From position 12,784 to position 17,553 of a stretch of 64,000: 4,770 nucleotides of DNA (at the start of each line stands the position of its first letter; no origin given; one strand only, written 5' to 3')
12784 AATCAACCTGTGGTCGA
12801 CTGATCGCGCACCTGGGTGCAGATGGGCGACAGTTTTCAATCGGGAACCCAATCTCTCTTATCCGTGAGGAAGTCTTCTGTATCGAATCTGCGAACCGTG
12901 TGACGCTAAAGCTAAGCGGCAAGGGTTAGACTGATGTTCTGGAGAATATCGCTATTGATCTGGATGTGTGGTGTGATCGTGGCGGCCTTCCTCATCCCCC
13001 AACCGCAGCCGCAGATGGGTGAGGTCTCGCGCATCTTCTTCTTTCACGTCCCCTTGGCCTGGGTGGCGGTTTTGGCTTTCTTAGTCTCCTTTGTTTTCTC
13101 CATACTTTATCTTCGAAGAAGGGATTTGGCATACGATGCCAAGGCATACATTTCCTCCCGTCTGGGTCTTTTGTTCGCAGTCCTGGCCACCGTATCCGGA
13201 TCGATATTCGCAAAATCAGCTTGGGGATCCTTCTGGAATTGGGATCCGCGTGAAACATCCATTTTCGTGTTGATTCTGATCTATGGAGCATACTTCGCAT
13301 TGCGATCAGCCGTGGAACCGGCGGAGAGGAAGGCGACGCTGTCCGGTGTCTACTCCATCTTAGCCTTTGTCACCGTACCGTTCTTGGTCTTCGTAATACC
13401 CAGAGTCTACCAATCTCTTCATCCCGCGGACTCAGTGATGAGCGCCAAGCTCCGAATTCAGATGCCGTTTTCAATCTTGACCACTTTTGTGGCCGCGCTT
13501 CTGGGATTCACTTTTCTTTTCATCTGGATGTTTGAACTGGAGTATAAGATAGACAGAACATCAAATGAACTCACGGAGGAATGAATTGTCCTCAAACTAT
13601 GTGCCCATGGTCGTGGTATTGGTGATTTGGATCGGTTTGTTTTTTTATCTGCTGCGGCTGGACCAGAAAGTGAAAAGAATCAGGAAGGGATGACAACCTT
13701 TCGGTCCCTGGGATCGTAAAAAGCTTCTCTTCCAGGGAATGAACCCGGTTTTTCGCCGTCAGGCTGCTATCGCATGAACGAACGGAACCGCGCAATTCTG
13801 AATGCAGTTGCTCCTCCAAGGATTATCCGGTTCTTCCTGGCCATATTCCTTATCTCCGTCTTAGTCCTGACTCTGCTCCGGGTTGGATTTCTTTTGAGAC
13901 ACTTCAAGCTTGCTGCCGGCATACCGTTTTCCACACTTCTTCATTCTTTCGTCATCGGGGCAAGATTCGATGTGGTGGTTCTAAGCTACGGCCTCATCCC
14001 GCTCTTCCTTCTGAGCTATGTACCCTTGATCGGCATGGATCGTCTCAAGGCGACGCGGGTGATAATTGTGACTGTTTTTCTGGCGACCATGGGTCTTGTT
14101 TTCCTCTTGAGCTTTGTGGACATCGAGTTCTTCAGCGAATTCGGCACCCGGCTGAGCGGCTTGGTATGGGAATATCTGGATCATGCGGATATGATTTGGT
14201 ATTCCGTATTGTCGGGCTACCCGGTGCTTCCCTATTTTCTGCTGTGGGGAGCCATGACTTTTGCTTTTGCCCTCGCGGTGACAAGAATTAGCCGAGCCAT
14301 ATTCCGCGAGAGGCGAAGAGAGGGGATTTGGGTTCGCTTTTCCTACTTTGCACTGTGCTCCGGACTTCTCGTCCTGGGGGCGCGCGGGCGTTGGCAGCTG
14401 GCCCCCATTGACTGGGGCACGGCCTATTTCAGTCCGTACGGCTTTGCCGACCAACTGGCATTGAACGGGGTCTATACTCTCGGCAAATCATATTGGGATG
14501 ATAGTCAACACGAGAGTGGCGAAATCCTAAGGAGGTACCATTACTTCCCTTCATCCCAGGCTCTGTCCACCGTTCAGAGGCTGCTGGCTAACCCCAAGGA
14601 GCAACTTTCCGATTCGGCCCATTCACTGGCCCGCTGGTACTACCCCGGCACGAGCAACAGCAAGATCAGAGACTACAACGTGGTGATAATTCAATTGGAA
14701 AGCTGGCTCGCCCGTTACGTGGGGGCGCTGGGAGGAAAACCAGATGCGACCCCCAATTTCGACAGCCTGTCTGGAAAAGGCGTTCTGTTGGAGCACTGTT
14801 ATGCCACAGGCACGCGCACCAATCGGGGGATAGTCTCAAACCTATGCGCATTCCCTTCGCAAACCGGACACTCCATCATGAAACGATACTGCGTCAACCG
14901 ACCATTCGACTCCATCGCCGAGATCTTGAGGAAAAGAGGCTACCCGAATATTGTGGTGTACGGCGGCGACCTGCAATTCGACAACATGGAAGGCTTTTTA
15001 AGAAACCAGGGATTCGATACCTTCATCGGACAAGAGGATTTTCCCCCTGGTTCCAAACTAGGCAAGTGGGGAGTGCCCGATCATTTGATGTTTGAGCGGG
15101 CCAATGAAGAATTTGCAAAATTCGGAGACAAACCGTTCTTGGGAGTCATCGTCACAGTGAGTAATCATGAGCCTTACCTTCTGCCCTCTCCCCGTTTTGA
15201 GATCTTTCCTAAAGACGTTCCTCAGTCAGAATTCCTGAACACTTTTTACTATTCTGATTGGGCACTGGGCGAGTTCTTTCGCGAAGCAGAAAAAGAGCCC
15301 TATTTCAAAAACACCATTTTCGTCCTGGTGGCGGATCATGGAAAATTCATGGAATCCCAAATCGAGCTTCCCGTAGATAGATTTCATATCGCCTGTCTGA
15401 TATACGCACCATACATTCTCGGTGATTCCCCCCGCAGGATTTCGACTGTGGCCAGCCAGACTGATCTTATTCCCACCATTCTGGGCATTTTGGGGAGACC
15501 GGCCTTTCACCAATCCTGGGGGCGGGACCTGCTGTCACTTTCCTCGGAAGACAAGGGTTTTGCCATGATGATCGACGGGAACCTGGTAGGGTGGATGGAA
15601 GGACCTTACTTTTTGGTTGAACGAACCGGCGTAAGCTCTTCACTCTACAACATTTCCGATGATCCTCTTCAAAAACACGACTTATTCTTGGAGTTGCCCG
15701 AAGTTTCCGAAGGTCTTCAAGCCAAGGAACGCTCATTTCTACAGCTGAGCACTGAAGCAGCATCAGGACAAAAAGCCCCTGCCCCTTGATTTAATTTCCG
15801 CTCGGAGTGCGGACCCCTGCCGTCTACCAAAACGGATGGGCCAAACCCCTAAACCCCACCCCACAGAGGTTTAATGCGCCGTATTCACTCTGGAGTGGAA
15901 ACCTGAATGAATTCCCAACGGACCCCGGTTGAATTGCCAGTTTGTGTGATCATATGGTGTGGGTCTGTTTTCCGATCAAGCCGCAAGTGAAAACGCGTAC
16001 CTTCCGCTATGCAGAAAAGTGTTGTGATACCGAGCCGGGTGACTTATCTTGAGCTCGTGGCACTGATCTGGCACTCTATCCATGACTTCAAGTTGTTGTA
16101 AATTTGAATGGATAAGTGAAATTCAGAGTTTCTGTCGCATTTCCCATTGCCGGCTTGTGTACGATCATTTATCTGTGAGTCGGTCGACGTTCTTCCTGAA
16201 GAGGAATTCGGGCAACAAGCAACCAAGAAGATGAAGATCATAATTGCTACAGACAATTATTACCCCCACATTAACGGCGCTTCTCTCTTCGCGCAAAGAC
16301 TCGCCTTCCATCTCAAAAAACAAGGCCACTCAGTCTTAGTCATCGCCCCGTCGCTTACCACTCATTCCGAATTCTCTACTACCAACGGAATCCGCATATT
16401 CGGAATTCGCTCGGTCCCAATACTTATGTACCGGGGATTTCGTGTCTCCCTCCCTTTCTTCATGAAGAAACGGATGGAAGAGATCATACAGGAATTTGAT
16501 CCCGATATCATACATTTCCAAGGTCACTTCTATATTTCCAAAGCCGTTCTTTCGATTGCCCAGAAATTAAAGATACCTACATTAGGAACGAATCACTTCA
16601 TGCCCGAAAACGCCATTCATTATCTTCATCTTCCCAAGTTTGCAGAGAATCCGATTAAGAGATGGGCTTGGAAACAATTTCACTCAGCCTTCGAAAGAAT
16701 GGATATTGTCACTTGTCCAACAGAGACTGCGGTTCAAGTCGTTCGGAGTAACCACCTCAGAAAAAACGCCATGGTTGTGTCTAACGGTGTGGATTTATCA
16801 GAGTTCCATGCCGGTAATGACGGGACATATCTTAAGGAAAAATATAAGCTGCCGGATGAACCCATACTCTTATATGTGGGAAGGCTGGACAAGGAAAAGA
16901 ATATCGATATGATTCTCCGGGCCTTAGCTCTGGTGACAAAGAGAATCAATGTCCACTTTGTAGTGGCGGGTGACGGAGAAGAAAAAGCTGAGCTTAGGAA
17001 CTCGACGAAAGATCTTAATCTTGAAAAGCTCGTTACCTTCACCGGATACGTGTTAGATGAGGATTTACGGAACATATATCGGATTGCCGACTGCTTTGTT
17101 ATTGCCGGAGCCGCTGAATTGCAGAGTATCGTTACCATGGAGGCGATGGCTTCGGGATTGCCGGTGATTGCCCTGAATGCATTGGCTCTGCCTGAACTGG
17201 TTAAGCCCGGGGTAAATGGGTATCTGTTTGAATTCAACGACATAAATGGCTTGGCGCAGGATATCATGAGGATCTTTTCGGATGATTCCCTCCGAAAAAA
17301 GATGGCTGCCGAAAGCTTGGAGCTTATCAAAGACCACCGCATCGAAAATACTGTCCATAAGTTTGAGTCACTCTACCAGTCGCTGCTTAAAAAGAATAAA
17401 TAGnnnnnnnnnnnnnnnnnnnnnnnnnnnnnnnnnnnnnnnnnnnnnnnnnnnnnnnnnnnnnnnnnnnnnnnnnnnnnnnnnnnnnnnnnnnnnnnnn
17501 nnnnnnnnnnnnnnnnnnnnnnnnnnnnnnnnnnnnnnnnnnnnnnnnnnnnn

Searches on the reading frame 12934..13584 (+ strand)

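Call 77: search_protein_families(library=pfam, proteins=[window:12934-13584:+], max_evalue=0.001)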
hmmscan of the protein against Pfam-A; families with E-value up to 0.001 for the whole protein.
window:12934-13584:+ (216 aa): 1 family
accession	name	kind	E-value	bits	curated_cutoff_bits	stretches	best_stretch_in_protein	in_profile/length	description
PF01578.25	Cytochrom_C_asm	-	1.4e-28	100.5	29.9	1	4-162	36-211/212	Cytochrome C assembly protein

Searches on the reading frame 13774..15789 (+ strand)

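Call 77: search_protein_families(library=pfam, proteins=[window:13774-15789:+], max_evalue=0.001)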
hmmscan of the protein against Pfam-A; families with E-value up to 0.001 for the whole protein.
window:13774-15789:+ (671 aa): 1 family
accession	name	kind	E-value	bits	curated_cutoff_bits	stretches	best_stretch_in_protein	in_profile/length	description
PF00884.28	Sulfatase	-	2.9e-40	138.9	25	1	302-574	2-300/301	Sulfatase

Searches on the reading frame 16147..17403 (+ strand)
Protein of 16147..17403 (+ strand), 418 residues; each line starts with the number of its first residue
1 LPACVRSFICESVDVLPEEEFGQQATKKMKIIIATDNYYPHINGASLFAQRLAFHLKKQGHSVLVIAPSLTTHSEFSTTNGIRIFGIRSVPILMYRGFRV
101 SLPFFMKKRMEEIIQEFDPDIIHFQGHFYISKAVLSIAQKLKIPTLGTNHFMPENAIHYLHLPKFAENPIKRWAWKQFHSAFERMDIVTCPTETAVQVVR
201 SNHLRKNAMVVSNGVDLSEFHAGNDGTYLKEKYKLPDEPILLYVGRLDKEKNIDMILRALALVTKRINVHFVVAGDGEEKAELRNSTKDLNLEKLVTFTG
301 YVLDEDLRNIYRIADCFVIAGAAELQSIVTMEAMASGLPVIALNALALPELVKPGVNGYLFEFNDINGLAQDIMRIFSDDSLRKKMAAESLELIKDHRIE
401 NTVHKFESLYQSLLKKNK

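Call 13: search_protein_families(library=ncbifam, proteins=[window:16147-17403:+], max_evalue=0.01)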
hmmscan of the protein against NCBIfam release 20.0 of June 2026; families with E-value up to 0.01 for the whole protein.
window:16147-17403:+ (418 aa): 45 families (the best 25 are shown)
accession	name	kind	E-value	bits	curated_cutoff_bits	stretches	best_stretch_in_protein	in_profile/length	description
NF049988.1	MGlcDAGSynMgs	equivalog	9.2e-42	143.8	400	1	29-418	1-392/398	alpha-monoglucosyldiacylglycerol synthase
TIGR03999.1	thiol_BshA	equivalog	1.9e-38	132.4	273.7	1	38-414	7-374/375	N-acetyl-alpha-D-glucosaminyl L-malate synthase BshA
NF053787.1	GlcN_PG_synth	equivalog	2.2e-31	109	480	1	79-414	48-360/361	N-acetylglucosaminyl phosphatidylglycerol synthase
TIGR03088.1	stp2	hypoth_equivalog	4e-31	108.4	409.05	1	208-414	162-374/374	TIGR03088 family PEP-CTERM/XrtA system glycosyltransferase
TIGR04063.1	stp3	hypoth_equivalog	1.2e-29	103.5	442.05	1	106-414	80-396/397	TIGR04063 family PEP-CTERM/XrtA system glycosyltransferase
TIGR03449.1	mycothiol_MshA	equivalog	2.4e-28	99.2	462.5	1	117-414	101-404/406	D-inositol-3-phosphate glycosyltransferase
TIGR04157.1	glyco_rSAM_CFB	subfamily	2.8e-28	99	400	1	176-390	161-385/406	TIGR04157 family glycosyltransferase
NF041876.1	EPS_EpsE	equivalog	1.8e-26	93.3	400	1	187-395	167-377/389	exopolysaccharide biosynthesis GT4 family glycosyltransferase EpsE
TIGR04047.1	MSMEG_0565_glyc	hypoth_equivalog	1.2e-24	87.2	259.85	1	44-411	13-372/373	MSMEG_0565 family glycosyltransferase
NF047684.1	TeichurnBiosyTuaC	equivalog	1.2e-23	83.7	550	1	115-414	105-390/391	teichuronic acid biosynthesis protein TuaC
NF053513.1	Gtran_IagA_BgsA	equivalog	3.6e-23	82.1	460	1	118-414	43-332/333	LTA glycolipid anchor biosynthesis glycosyltransferase, IagA/BgsA family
NF041010.1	glycosy_Agl16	equivalog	8.3e-22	77.5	575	1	204-413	154-351/352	glycosylation protein Agl16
TIGR02149.1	glgA_Coryne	subfamily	2.5e-21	76.3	302.4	1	172-396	135-372/391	glycogen synthase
NF050056.1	ProtGlycPglH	equivalog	3e-20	72.6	600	1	231-411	172-351/354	GalNAc-alpha-(1->4)-GalNAc-alpha-(1->3)-diNAcBac-PP-undecaprenol alpha-1,4-N-acetyl-D-galactosaminyltransferase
NF007640.0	PRK10307.1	subfamily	3.4e-20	72.4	276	1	169-407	156-401/411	WcaI family glycosyltransferase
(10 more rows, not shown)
